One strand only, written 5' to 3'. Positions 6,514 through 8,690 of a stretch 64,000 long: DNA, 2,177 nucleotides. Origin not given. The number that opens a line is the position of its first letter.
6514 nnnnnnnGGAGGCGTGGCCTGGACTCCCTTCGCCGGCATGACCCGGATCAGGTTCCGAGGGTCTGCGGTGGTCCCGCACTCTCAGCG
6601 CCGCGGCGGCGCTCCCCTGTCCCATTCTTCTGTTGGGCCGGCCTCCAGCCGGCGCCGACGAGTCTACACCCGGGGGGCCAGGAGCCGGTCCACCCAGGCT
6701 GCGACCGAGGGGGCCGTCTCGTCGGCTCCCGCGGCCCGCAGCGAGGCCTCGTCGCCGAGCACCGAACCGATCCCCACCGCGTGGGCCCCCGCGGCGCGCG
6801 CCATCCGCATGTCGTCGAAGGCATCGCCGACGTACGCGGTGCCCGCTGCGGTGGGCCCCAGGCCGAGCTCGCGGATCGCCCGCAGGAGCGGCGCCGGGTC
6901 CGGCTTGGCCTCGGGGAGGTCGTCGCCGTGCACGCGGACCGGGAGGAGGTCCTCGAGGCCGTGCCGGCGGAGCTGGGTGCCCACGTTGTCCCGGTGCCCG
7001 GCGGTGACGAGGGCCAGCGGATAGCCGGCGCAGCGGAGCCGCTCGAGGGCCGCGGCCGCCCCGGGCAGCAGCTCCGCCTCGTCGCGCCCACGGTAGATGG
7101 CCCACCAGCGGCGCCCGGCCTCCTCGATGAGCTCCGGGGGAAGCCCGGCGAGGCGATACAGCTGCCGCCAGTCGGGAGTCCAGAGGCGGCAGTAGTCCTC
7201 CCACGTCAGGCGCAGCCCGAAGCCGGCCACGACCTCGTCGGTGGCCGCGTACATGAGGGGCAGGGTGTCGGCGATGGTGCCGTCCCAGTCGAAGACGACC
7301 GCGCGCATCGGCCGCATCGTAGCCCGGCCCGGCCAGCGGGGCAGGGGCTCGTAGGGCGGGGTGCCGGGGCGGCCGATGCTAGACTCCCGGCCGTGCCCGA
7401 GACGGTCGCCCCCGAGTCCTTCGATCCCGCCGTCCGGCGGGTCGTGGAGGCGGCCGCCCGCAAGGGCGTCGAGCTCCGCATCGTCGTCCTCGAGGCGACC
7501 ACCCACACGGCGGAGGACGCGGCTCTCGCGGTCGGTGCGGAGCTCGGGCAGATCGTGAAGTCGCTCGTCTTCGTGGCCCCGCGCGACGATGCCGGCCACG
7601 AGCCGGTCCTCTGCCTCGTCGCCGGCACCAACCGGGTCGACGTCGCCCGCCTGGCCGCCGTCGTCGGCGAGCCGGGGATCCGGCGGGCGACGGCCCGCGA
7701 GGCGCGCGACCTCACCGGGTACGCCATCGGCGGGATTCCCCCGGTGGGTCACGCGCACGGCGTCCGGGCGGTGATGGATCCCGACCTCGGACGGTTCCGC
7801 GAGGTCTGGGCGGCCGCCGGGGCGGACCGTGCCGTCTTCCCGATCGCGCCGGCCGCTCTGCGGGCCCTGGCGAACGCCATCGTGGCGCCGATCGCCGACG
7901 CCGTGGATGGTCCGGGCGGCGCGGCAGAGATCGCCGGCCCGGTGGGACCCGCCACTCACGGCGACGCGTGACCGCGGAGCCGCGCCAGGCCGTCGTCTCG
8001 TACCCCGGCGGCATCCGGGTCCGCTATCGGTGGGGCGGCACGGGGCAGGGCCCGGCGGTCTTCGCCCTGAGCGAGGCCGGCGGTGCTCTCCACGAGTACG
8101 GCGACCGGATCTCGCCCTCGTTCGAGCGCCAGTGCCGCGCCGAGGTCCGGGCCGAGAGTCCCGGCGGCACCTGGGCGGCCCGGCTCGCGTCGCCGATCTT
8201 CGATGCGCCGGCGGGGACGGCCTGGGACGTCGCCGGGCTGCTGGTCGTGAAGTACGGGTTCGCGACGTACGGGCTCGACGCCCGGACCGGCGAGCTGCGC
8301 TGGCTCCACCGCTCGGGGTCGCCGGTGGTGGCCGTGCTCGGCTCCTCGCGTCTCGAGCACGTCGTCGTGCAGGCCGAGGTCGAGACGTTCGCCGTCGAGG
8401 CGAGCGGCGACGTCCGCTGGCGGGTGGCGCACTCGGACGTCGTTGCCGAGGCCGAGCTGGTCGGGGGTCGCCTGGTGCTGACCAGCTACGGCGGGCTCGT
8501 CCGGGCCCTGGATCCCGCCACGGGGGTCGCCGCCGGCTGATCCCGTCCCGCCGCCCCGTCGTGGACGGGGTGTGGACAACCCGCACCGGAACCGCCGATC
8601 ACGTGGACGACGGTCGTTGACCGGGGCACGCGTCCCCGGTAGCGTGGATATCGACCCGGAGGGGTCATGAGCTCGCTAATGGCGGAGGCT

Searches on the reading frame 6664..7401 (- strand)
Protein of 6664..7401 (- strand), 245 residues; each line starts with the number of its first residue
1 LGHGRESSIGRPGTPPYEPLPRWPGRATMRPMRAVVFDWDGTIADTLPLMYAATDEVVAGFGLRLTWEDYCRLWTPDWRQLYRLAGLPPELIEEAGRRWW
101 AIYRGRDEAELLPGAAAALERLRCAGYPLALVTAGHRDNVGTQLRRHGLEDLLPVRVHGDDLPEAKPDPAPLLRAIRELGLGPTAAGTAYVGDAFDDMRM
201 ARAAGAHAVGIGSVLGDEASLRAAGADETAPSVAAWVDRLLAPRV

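Call 68: search_protein_families(library=pfam, proteins=[window:6664-7401:-], max_evalue=0.000001)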
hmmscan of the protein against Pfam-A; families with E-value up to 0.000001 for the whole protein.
window:6664-7401:- (245 aa): 3 families
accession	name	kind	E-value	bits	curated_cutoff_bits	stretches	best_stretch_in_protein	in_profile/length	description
PF13419.12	HAD_2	-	7.9e-29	101.5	23.8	1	35-210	1-177/178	Haloacid dehalogenase-like hydrolase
PF00702.32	Hydrolase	-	9.7e-26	91.8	26.4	1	32-205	1-191/191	haloacid dehalogenase-like hydrolase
PF12710.13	HAD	-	3.9e-13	50.7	27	1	35-202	1-189/189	haloacid dehalogenase-like hydrolase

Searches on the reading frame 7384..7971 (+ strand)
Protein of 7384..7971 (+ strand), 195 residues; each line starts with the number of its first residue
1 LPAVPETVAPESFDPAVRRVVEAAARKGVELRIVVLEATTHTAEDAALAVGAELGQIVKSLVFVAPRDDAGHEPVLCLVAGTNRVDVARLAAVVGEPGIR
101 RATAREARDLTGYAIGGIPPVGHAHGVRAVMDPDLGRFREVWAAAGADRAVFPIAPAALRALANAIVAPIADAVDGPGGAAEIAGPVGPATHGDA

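Call 68: search_protein_families(library=pfam, proteins=[window:7384-7971:+], max_evalue=0.000001)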
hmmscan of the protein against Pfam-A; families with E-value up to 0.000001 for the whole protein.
window:7384-7971:+ (195 aa): 1 family
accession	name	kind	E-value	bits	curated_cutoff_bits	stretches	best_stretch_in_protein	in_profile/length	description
PF04073.20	tRNA_edit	-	1.2e-25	90.5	25.5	1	39-161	3-122/123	Aminoacyl-tRNA editing domain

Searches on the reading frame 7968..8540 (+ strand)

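Call 68: search_protein_families(library=pfam, proteins=[window:7968-8540:+], max_evalue=0.000001)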
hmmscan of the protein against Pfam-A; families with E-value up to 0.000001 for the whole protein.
window:7968-8540:+ (190 aa): 1 family
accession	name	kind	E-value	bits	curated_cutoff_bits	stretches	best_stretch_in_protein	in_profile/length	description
PF13360.13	PQQ_2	-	6.1e-07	29.8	27.6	0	102-187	7-94/233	Outer membrane protein assembly factor BamB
